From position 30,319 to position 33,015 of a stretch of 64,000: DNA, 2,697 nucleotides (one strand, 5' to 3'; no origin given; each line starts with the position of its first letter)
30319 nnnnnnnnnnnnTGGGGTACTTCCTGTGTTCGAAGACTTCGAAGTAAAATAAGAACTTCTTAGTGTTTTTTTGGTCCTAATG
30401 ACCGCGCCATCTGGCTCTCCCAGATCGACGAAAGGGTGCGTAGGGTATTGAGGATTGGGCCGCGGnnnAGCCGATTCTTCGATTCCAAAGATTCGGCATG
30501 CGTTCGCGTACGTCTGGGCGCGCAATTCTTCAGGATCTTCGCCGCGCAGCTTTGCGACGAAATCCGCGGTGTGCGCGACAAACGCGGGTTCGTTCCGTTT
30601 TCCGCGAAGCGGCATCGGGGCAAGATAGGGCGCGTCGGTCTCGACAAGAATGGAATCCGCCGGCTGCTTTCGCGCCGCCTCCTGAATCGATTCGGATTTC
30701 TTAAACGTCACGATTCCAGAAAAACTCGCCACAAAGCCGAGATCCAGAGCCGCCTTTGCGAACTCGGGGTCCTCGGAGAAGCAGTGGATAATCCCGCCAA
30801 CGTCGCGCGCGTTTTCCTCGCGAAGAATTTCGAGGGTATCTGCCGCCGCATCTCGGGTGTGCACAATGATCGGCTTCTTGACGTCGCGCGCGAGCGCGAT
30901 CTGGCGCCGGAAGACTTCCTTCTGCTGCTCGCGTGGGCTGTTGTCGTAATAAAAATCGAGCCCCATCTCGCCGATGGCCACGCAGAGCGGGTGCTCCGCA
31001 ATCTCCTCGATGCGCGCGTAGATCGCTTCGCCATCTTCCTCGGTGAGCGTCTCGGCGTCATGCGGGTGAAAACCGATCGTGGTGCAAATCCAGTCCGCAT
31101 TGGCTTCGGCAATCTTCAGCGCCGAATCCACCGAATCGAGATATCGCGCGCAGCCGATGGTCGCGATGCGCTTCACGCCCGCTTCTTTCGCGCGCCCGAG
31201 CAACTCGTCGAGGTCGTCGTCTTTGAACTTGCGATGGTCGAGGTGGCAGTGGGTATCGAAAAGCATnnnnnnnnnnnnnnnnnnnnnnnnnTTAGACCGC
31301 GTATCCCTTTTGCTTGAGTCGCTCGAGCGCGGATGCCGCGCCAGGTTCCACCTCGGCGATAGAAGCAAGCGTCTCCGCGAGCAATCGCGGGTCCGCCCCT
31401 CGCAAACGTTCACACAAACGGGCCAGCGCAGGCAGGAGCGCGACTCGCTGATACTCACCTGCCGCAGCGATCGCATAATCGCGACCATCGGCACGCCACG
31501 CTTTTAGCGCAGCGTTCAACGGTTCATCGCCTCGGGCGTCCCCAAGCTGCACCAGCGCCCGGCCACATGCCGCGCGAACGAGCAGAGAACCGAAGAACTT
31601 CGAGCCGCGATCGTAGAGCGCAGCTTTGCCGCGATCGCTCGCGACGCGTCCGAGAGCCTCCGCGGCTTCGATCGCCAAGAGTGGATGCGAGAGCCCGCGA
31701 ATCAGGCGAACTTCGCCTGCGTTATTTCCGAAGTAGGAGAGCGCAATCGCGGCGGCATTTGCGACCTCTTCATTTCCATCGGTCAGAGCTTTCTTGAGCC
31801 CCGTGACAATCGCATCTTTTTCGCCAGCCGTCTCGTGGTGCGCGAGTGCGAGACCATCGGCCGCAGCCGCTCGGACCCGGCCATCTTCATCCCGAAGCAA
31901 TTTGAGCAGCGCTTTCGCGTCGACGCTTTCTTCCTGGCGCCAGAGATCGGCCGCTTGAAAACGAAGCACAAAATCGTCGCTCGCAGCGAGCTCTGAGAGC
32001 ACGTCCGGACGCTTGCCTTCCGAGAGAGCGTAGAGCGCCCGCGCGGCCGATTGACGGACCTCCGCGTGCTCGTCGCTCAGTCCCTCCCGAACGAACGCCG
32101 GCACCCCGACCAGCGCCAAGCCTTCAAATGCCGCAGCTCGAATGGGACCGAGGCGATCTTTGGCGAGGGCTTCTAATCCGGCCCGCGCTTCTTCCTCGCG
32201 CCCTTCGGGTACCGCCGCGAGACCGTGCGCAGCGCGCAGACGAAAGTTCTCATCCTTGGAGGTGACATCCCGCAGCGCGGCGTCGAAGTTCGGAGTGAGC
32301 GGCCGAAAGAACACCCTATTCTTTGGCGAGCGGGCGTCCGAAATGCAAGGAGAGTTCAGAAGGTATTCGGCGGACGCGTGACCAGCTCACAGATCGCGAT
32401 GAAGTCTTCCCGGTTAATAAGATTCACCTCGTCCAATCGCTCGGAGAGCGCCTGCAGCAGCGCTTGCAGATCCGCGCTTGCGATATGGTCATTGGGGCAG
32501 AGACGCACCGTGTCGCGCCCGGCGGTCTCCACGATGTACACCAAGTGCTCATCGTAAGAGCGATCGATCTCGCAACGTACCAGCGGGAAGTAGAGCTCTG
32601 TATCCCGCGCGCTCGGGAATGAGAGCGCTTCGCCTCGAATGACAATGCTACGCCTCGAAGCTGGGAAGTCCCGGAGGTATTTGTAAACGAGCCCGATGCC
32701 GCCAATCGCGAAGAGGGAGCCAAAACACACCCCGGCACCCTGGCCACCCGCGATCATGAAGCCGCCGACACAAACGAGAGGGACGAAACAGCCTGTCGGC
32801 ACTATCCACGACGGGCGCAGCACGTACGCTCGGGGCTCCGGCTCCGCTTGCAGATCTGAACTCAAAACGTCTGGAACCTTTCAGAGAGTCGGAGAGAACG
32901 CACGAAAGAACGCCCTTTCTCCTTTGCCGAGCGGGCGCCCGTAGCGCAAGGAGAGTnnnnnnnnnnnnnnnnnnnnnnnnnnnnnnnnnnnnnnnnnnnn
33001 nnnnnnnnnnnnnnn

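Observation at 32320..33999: Three tandem, translationally coupled paralogs of an uncharacterized small two-TM protein family ending in RPxxTF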

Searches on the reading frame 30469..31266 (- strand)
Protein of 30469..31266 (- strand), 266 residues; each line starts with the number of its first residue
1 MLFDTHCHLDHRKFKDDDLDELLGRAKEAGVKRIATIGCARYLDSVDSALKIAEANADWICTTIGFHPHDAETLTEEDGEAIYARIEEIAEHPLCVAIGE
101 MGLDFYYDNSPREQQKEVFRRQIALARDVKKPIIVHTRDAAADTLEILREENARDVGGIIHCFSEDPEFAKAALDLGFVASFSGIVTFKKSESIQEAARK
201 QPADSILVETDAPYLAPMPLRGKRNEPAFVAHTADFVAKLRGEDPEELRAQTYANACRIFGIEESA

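Call 25: find_related_loci(query=window:30469-31266:-, collection=genome_contigs, flank=10000)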
Query seq(266 aa) (266 aa) in genome_contigs; peptide patterns used: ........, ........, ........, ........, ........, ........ (x = any residue, [..] = any of these).
383 stretches matched a pattern; 316 encode a relative of the query (tblastn E <= 1e-3); the best 80 are kept; 80 distinct loci.
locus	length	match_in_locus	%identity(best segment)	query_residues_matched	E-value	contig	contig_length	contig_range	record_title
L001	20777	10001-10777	63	1-264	4e-110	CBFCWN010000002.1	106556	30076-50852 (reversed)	MAG TPA_asm: uncultured Myxococcales bacterium isolate SRR22297272_binner123_Refined_7 genome assembly, contig: ERZ25654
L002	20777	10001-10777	64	1-264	1e-108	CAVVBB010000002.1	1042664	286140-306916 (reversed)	MAG: uncultured delta proteobacterium isolate MFD09779.bin.1.263 genome assembly, contig: contig_3810, whole genome shot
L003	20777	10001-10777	65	1-264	5e-108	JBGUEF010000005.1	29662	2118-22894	MAG: Deltaproteobacteria bacterium isolate 35D-01 NODE_5_length_29662_cov_2.382153, whole genome shotgun sequence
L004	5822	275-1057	62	1-266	1e-107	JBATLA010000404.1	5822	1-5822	MAG: Polyangiales bacterium isolate MFD10204_ilm_asm_bin16 k127_189351, whole genome shotgun sequence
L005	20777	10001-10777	62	1-264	2e-106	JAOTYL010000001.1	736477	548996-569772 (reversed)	MAG: Myxococcales bacterium isolate 21_Jan_SF_Bin46 21_Jan_SF_Bin46_scaffold_1_c1, whole genome shotgun sequence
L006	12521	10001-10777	62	1-264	2e-106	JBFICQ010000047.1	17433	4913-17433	MAG: Polyangiales bacterium isolate Mix_sand11.2021.09.D.13 k141_462551_length_17433_cov_14.3197, whole genome shotgun s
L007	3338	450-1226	61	1-264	1e-108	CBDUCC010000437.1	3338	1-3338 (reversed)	MAG TPA_asm: uncultured Myxococcales bacterium isolate ERR2431956_metabat2_51 genome assembly, contig: ERZ23880148.17890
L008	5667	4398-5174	63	1-264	5e-105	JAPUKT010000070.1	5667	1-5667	MAG: Deltaproteobacteria bacterium isolate KW1-S15_267 KW1-S15_267_cg70, whole genome shotgun sequence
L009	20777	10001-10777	62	1-264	4e-105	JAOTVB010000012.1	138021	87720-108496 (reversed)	MAG: Myxococcales bacterium isolate 13_May_SF_Bin32 13_May_SF_Bin32_scaffold_44_c1, whole genome shotgun sequence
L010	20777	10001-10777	63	1-264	5e-105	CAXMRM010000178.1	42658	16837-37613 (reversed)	MAG: uncultured Myxococcota bacterium isolate 07C-BC-St05_bin.21.orig genome assembly, contig: k141_669251, whole genome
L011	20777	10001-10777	64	1-264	9e-105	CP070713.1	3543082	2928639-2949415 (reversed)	MAG: Myxococcales bacterium isolate bin5 chromosome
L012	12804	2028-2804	64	1-264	3e-104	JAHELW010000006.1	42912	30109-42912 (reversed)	MAG: Myxococcales bacterium isolate Ww639 NODE_1654_length_42912_cov_4.114253, whole genome shotgun sequence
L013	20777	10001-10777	62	1-264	3e-104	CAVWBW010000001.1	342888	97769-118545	MAG: uncultured delta proteobacterium isolate MFD03804.bin.1.273 genome assembly, contig: contig_19636, whole genome sho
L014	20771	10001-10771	61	1-262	2e-104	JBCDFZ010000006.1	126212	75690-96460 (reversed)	MAG: Myxococcota bacterium isolate P01_H01_bin.120 k141_1300300_length_126212_cov_76.4981, whole genome shotgun sequence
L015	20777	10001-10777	61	1-264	8e-104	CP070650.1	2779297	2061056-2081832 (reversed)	MAG: Myxococcales bacterium isolate bin861 chromosome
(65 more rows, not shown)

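Call 72: search_protein_families(library=pfam, proteins=[L001:11835-12302:+], max_evalue=10)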
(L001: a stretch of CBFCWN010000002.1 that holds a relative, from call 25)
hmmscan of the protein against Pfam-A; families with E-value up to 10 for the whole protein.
L001:11835-12302:+ (155 aa): 0 families

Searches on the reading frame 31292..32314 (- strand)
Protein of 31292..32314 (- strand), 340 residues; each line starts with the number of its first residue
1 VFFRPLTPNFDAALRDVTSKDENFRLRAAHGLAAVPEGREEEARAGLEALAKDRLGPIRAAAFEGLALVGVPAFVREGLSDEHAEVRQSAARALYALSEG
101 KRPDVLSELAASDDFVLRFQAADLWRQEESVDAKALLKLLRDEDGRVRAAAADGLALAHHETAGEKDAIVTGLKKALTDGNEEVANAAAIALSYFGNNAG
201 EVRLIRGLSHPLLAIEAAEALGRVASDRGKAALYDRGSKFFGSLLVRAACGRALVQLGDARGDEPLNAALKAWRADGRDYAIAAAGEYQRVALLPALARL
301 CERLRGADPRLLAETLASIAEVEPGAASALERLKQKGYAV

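Call 3: search_protein_families(library=pfam, proteins=[window:31292-32314:-], max_evalue=1)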
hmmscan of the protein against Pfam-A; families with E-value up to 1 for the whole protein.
window:31292-32314:- (340 aa): 11 families
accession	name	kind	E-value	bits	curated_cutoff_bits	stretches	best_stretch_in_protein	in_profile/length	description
PF13646.12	HEAT_2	-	2.1e-18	66.8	27.7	5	134-198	2-61/88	HEAT repeats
PF02985.28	HEAT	-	2.2e-11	43.3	23.5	2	75-99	5-29/31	HEAT repeat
PF12717.13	Cnd1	-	3.9e-07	30.7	26.4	1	135-198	25-88/162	non-SMC mitotic condensation complex subunit 1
PF13513.12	HEAT_EZ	-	0.0011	19.9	27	2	146-194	2-54/55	HEAT-like repeat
PF00514.29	Arm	-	0.055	14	20.6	0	135-155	16-36/41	Armadillo/beta-catenin-like repeat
PF20168.4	PDS5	-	0.056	11.7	27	1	68-185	240-338/1053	Sister chromatid cohesion protein PDS5 protein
PF01602.26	Adaptin_N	-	0.079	12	37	0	134-190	378-434/524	Adaptin N terminal region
PF03130.22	HEAT_PBS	-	0.092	13.8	20.9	1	246-271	1-26/27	PBS lyase HEAT-like repeat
PF21581.3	SCD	-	0.12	13.2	27.5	0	78-109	38-67/75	Stromalin conservative domain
PF20561.3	DUF6771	-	0.12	12.7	23.7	0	17-34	24-41/63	Domain of unknown function (DUF6771)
PF22646.2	PPP2R1A-like_HEAT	-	0.13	13.1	27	0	134-152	10-28/78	PPP2R1A-like HEAT repeat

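Call 7: search_protein_families(library=ncbifam, proteins=[window:31292-32314:-], max_evalue=1)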
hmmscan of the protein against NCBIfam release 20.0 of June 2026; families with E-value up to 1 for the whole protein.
window:31292-32314:- (340 aa): 4 families
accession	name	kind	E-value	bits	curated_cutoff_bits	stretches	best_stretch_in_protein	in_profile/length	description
NF010374.0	PRK13800.1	equivalog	4.2e-09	35.2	1196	2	77-288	660-866/898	fumarate reductase/succinate dehydrogenase flavoprotein subunit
NF045915.1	PhycobilmeDegNblB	equivalog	0.00016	21.3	300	1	103-192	3-91/214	phycobilisome degradation protein NblB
NF007244.0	PRK09687.1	equivalog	0.0026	17.1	275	1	121-194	150-220/285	putative lyase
NF045662.1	DVU0298_fam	equivalog_domain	0.023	14.3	75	0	73-124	148-199/213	DVU0298 family protein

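Call 10: search_protein_families(library=padloc, proteins=[window:31292-32314:-], max_evalue=1)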
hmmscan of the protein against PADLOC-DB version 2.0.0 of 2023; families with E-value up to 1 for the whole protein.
window:31292-32314:- (340 aa): 2 families
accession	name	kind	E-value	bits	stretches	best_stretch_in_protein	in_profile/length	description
PDLC01150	HEAT_CxxC_PDDEXK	-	0.11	9.7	1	120-199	12-89/288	HEAT_CxxC_PD-DEXK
PDLC03925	OloA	-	0.25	8.5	0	56-206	151-281/596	-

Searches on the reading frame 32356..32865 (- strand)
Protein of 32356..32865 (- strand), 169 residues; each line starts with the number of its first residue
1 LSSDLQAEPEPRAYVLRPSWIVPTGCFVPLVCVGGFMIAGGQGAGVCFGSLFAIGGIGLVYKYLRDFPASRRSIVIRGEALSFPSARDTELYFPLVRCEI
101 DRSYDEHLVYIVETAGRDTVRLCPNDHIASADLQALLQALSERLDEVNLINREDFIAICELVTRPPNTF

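Call 3: search_protein_families(library=pfam, proteins=[window:32356-32865:-], max_evalue=1)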
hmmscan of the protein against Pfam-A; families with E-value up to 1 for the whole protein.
window:32356-32865:- (169 aa): 0 families

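Call 7: search_protein_families(library=ncbifam, proteins=[window:32356-32865:-], max_evalue=1)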
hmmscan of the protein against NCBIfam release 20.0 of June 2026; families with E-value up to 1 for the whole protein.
window:32356-32865:- (169 aa): 0 families

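Call 9: find_homologous_proteins(query=window:32356-32865:-, max_evalue=0.01)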
Query window:32356-32865:- (169 aa): 1 proteins with E <= 0.01 among 103 candidates.
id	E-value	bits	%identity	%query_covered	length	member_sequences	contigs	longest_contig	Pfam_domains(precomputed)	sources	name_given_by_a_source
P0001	1.1e-81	291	100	79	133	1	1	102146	-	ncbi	-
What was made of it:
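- Tried and rejected: Word-index homolog search with P1: only the self-hit, annotated as 133 aa (call 9).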

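Call 10: search_protein_families(library=padloc, proteins=[window:32356-32865:-], max_evalue=1)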
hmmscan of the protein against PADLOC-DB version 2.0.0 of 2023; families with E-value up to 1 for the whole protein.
window:32356-32865:- (169 aa): 0 families

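Call 14: find_encoding_contigs(protein=P0001, flank=10000)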
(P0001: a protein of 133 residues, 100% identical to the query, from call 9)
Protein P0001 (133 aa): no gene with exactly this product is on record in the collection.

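Call 16: find_related_loci(query=A1, collection=genome_contigs, flank=10000)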
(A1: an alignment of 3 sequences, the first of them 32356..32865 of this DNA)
Query A1 (169 aa) in genome_contigs; peptide patterns used: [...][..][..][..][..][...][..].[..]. (x = any residue, [..] = any of these).
127 stretches matched a pattern, but none encodes a relative of the query by tblastn (E <= 1e-3).

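Call 21: search_protein_representatives(alignment_id=A1)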
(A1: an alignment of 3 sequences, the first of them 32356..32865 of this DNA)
Query: 3 sequences, 169 profile positions. Proteins with E-value up to 0.001 (for the whole library): 5; up to 1e-10: 4; up to 1e-30: 3. The best 5 are listed.
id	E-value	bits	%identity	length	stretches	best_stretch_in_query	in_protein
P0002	1.3e-78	279.0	-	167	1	1-169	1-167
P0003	5.1e-62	225.0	-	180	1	1-169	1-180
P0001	2.2e-61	222.9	-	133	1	37-169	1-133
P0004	9.6e-13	64.7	-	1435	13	29-87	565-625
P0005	2.5e-08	50.3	-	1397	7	98-146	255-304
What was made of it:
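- The exhaustive profile search did not pull in any of the very numerous bPH_2 proteins (call 21). There are no homologs anywhere (call 21). No homologs exist elsewhere to show polymorphism (call 21).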

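Call 28: predict_structure(alignment_id=A1)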
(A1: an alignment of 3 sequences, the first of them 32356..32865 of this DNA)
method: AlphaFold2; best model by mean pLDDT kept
length: 169 residues; sequences in the alignment: 3
mean_pLDDT: 48.7   pTM: 0.37
mean pLDDT of the five models: 48.7, 43.6, 42.0, 41.6, 35.8
residues with pLDDT >= 90: 0; 70-90: 15; 50-70: 53; < 50: 101
segments of 3 or more residues with pLDDT < 50: 1-53, 55-90, 104-108, 125-128, 167-169
pLDDT, mean of each block of 10 residues (from residue 1): 35 27 38 45 46 47 37 30 43 60 50 57 52 70 73 67 50
secondary structure, 60 per line:
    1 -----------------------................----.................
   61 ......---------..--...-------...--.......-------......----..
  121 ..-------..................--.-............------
elements in order: H24-39 H44-66 E80-82 E90-92 E95-101 E109-114 E119-122 H130-147 H152-163
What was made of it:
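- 32356..32865 (-): P1: 169-aa ORF with a TTG start inside a fossil copy of the P3/P2 junction. TM hairpin at about aa 20-64 (32674-32808). It ends in TRPPNTF. The public annotation starts it at Met37 (32757), giving 133 aa. Call 28: AF2 helices 24-39 and 44-66, five strands at 80-122, helices 130-147 and 152-163.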

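Call 30: search_solved_structures(query=A1, max_evalue=10)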
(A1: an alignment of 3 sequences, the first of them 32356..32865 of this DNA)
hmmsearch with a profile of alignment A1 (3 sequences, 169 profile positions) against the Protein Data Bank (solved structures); distinct sequences matched with E-value up to 10: 0.

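Call 32: fold_search(model_id=the predicted structure, library=pdb)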
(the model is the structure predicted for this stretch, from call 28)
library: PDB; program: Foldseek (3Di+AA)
matches with E <= 10: 471; with E <= 0.001: 0
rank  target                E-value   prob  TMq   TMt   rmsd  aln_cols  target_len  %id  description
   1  9e8l_A                3.9e-01  0.21  0.20  0.09  22.0       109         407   14  Nub1/Fat10-processing human 26S proteasome bound to Txnl1 with Rpt4 at top of spiral staircase (released 2024-12-04)
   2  4xt1_B                4.4e-01  0.25  0.21  0.43  11.8        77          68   12  Structure of a nanobody-bound viral GPCR bound to human chemokine CX3CL1 (released 2015-03-04)
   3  2o2l_E                5.5e-01  0.38  0.22  0.32   3.6        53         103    9  Crystal structure of human heat-labile enterotoxin in complex with a blood group A antigen analog (released 2007-08-14)
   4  9e8o_A                6.3e-01  0.13  0.18  0.08  21.5       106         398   18  Nub1/Fat10-processing human 26S proteasome bound to Txnl1 with Rpt2 at top of spiral staircase and partially unfolded  (released 2024-12-04)
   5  2wwe                  6.7e-01  0.16  0.17  0.23   6.9        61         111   13  Crystal structure of the phox homology domain of human phosphoinositide-3-kinase-C2-gamma (released 2009-11-03)
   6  8jx6_A                8.0e-01  0.10  0.16  0.07  13.1        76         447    9  Deep-Sea Helicase 9 (DSH9) (released 2023-07-26)
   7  3nbx                  8.0e-01  0.08  0.14  0.06  19.7        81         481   14  Crystal structure of E. coli RavA (Regulatory ATPase variant A) in complex with ADP (released 2011-01-12)
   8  4upb_E                8.0e-01  0.08  0.14  0.06  18.8        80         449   14  Electron cryo-microscopy of the complex formed between the hexameric ATPase RavA and the decameric inducible decarboxy (released 2014-08-20)
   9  4l6t_B                8.5e-01  0.35  0.23  0.33   3.5        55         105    9  GM1 bound form of the ECX AB5 holotoxin (released 2013-11-06)
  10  1b44_D                9.0e-01  0.30  0.22  0.31   3.6        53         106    9  CRYSTAL STRUCTURE OF THE B SUBUNIT OF HEAT-LABILE ENTEROTOXIN FROM E. COLI CARRYING A PEPTIDE WITH ANTI-HSV ACTIVITY (released 1999-01-13)
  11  6o9l_1                1.0e+00  0.35  0.25  0.09   4.3        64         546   11  Human holo-PIC in the closed state (released 2019-05-29)
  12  3efx_H                1.0e+00  0.25  0.21  0.31   3.9        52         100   12  Novel binding site identified in a hybrid between cholera toxin and heat-labile enterotoxin, 1.9A crystal structure re (released 2008-09-23)
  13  1lta_D                1.0e+00  0.25  0.22  0.32   3.6        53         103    9  2.2 ANGSTROMS CRYSTAL STRUCTURE OF E. COLI HEAT-LABILE ENTEROTOXIN (LT) WITH BOUND GALACTOSE (released 1994-01-31)
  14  1f2l_D                1.0e+00  0.14  0.21  0.39  11.9        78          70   14  CRYSTAL STRUCTURE OF CHEMOKINE DOMAIN OF FRACTALKINE (released 2000-09-06)
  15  5v1z_A                1.1e+00  0.16  0.21  0.30   7.8        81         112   12  Crystal structure of the RPN13 PRU-RPN2 (932-953)-ubiquitin complex (released 2017-05-03)
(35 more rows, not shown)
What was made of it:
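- On bPH_2 / YdbS-like bacterial PH domain (PF03703): Foldseek against PDB gave a best E of 0.39 (call 32).
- Foldseek against PDB gave nothing below E 0.39 (call 32).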

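Call 43: find_related_loci(query=A1, collection=metagenome_contigs, flank=8000)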
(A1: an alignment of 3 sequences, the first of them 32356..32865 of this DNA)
Query A1 (169 aa) in metagenome_contigs; peptide patterns used: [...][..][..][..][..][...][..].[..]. (x = any residue, [..] = any of these).
211 stretches matched a pattern, but none encodes a relative of the query by tblastn (E <= 1e-3).

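Call 44: find_related_loci(query=A1, collection=viral_contigs, flank=8000)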
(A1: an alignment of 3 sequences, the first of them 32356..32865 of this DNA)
Query A1 (169 aa) in viral_contigs; peptide patterns used: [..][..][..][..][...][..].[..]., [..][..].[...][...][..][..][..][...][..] (x = any residue, [..] = any of these).
85 stretches matched a pattern, but none encodes a relative of the query by tblastn (E <= 1e-3).
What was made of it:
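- Tried and rejected: Pattern-based scans with the family alignment: genome, metagenome and viral contigs gave nothing (calls 16, 43, 44).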

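Call 71: search_protein_families(library=phrogs, proteins=[window:32356-32865:-], max_evalue=1)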
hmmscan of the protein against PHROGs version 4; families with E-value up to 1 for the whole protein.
window:32356-32865:- (169 aa): 0 families

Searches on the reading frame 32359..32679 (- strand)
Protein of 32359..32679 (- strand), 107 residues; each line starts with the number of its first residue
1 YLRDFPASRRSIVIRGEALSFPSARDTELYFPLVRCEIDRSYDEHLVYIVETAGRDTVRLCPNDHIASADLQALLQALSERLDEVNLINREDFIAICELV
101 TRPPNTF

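Call 72: search_protein_families(library=pfam, proteins=[window:32359-32679:-], max_evalue=10)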
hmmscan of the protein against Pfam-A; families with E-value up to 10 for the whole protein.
seq(107 aa): 0 families
